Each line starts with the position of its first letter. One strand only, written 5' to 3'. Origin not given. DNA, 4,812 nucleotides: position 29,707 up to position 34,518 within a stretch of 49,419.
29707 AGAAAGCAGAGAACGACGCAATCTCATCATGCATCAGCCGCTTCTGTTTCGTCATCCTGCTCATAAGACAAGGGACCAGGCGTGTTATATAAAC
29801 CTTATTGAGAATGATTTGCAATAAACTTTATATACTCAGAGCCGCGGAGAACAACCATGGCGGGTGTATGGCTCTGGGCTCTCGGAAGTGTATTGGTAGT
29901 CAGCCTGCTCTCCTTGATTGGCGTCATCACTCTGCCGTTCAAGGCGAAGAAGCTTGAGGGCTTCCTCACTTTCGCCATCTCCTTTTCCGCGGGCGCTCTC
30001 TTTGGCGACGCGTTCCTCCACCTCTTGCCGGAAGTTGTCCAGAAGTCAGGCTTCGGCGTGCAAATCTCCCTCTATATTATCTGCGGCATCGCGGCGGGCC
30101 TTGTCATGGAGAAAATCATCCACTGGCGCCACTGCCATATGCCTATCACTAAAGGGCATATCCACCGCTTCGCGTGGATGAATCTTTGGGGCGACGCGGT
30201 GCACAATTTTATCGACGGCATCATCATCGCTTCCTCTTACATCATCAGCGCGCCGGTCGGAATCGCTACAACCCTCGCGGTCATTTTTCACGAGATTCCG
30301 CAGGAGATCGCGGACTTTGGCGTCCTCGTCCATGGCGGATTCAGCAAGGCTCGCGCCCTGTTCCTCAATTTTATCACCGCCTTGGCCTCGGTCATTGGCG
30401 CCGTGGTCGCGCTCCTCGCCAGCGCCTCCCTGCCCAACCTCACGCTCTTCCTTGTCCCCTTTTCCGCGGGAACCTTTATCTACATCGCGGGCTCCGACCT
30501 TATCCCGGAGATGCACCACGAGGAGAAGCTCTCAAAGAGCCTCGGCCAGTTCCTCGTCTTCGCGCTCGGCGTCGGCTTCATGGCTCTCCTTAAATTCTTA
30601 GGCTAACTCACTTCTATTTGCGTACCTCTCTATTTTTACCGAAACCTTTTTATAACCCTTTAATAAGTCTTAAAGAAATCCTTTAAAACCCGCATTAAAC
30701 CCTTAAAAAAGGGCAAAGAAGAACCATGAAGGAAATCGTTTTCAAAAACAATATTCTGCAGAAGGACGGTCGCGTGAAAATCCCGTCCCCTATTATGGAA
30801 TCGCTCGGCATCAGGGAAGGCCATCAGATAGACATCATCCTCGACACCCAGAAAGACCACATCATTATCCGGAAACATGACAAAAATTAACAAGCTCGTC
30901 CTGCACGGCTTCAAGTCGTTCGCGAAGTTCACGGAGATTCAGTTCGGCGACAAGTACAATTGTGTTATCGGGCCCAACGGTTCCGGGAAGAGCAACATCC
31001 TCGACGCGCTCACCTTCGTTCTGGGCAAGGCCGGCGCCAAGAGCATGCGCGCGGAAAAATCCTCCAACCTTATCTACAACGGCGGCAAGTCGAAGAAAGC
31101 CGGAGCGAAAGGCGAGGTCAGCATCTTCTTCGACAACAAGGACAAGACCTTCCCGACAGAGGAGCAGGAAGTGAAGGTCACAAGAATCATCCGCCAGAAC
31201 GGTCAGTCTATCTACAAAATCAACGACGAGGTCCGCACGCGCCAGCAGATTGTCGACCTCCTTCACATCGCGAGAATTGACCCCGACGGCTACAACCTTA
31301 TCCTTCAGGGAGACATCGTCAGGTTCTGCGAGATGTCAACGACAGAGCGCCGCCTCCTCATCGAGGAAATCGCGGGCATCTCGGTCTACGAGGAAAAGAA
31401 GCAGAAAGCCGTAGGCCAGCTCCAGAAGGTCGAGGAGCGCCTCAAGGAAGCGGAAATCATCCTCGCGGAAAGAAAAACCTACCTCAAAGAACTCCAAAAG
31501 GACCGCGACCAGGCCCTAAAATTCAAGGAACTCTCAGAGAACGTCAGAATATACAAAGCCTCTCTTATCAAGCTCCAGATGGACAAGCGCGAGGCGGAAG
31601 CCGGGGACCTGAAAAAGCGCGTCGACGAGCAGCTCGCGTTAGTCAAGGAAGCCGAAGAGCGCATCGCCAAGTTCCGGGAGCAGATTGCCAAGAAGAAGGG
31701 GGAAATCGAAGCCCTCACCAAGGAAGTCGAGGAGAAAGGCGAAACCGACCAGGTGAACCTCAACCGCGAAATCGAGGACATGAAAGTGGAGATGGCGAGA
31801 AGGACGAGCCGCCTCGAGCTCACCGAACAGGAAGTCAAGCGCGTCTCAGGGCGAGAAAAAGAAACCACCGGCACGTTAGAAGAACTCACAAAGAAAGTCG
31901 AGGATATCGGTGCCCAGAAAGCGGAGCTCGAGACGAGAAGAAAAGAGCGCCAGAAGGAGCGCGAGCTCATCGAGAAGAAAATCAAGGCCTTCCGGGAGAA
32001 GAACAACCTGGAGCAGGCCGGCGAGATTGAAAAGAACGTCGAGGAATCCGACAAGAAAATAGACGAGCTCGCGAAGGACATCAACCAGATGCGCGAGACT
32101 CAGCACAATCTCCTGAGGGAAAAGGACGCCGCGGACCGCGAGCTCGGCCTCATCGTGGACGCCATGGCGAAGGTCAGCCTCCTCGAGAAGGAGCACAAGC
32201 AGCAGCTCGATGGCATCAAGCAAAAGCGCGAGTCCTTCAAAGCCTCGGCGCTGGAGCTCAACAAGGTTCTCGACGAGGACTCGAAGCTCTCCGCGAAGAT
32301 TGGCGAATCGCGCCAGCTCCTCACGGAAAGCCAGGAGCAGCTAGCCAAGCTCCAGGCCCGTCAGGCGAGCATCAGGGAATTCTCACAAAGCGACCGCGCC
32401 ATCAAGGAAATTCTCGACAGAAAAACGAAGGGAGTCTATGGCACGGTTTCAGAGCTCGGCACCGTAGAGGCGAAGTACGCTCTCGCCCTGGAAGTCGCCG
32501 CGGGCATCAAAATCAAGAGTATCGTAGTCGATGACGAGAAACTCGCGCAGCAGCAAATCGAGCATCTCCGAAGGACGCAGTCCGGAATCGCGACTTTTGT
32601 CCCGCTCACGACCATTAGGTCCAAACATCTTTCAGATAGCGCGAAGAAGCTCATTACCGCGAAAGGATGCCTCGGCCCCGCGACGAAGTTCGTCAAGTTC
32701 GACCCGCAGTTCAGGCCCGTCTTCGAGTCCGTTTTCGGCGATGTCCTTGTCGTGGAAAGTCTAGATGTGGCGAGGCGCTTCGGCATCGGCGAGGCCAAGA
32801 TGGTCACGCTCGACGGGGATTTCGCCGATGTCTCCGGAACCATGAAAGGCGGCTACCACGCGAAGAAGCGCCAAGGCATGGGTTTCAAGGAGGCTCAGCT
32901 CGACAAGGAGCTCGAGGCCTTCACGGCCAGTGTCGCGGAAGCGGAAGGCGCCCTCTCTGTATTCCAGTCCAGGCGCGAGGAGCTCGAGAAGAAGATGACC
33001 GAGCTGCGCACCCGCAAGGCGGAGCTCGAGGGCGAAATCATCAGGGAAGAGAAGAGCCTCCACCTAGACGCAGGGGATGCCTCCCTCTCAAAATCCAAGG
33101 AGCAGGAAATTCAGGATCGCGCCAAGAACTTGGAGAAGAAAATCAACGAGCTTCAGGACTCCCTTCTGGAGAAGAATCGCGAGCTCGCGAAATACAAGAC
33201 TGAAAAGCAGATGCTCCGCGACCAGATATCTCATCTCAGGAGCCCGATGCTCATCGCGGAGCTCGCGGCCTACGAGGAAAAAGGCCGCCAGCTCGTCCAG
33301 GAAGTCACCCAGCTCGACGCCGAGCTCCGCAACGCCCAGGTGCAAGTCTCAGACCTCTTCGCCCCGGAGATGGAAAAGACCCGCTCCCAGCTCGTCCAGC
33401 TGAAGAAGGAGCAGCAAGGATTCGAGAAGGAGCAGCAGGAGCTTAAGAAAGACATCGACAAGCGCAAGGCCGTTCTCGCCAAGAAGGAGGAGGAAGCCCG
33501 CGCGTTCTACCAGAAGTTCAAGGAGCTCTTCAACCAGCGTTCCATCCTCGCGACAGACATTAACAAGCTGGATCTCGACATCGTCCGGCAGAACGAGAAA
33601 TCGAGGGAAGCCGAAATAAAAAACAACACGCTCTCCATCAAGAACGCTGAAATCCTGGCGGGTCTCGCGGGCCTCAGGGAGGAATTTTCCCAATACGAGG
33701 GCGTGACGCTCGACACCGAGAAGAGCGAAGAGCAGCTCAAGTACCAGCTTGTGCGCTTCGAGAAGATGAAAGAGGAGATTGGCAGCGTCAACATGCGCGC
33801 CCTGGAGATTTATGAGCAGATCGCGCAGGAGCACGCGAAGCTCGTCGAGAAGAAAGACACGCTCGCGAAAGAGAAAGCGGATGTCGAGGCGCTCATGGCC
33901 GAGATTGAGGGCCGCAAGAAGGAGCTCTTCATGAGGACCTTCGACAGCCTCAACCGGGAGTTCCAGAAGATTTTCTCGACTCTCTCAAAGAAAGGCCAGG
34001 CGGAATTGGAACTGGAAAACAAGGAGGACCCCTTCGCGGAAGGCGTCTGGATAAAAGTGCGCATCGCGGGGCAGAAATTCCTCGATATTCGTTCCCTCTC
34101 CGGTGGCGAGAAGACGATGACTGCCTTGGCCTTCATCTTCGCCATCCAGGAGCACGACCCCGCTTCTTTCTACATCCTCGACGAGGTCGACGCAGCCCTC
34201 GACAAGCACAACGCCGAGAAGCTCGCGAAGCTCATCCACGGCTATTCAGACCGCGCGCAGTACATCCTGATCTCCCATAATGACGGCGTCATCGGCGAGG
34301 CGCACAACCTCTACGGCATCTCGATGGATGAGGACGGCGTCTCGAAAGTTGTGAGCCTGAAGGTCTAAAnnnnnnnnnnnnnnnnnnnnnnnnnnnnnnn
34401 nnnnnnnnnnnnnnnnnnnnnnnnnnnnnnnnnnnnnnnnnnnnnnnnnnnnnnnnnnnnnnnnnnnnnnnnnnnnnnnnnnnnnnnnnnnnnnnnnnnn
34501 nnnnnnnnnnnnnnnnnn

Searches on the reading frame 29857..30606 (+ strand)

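Call 57: search_protein_families(library=pfam, proteins=[window:29857-30606:+], max_evalue=0.00001)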
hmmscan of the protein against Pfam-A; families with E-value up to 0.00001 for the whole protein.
window:29857-30606:+ (249 aa): 1 family
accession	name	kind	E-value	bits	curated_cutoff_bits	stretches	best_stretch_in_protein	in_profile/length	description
PF02535.28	Zip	-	9.1e-45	153.7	35.1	2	105-245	177-322/323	ZIP Zinc transporter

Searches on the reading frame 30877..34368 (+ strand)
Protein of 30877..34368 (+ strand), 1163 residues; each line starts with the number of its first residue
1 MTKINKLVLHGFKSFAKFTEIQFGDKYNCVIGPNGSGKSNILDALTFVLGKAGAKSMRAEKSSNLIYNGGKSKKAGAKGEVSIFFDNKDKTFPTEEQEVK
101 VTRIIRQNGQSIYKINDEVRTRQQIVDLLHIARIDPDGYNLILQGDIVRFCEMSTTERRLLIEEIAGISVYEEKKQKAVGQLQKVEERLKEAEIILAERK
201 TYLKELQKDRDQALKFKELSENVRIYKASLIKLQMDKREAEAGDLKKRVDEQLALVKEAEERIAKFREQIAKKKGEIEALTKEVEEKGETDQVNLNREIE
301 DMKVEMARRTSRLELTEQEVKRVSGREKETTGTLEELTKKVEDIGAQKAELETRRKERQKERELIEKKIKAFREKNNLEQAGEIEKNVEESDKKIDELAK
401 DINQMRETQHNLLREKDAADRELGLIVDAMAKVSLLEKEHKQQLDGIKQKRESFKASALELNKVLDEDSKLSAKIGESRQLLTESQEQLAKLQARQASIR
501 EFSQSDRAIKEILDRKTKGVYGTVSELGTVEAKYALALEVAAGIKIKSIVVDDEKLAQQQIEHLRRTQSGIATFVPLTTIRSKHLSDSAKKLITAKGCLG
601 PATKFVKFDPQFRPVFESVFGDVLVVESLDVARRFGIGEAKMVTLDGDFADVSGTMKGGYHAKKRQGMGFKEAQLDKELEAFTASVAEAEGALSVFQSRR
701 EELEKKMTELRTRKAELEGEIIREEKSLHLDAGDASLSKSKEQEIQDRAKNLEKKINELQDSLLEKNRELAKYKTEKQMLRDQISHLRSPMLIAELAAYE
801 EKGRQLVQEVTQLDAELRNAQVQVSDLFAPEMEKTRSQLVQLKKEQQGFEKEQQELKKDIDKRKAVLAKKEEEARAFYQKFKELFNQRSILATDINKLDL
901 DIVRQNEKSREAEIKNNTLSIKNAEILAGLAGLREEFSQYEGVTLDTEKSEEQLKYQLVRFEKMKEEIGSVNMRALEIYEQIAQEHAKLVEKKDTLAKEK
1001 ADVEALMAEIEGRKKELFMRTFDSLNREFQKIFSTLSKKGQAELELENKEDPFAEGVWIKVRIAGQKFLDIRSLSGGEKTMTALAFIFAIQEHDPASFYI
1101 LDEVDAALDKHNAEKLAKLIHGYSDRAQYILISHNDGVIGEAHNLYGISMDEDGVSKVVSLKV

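Call 57: search_protein_families(library=pfam, proteins=[window:30877-34368:+], max_evalue=0.00001)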
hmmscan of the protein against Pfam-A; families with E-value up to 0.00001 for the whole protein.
window:30877-34368:+ (1163 aa): 5 families
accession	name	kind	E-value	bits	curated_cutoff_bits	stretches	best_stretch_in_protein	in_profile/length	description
PF02463.25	SMC_N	-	3.3e-51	174.2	40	1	4-1156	2-219/220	RecF/RecN/SMC N terminal domain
PF06470.18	SMC_hinge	-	5.4e-28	98.2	22.5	1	518-634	2-114/116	SMC proteins Flexible Hinge Domain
PF13175.12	AAA_15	-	1.6e-09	38.3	32.1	1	3-391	2-292/374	AAA ATPase domain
PF13304.12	AAA_21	-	2.7e-08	34.7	27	1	28-50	2-24/304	AAA domain, putative AbiEii toxin, Type IV TA system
PF13555.12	AAA_29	-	5.8e-06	26.4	27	0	11-50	8-47/61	P-loop containing region of AAA domain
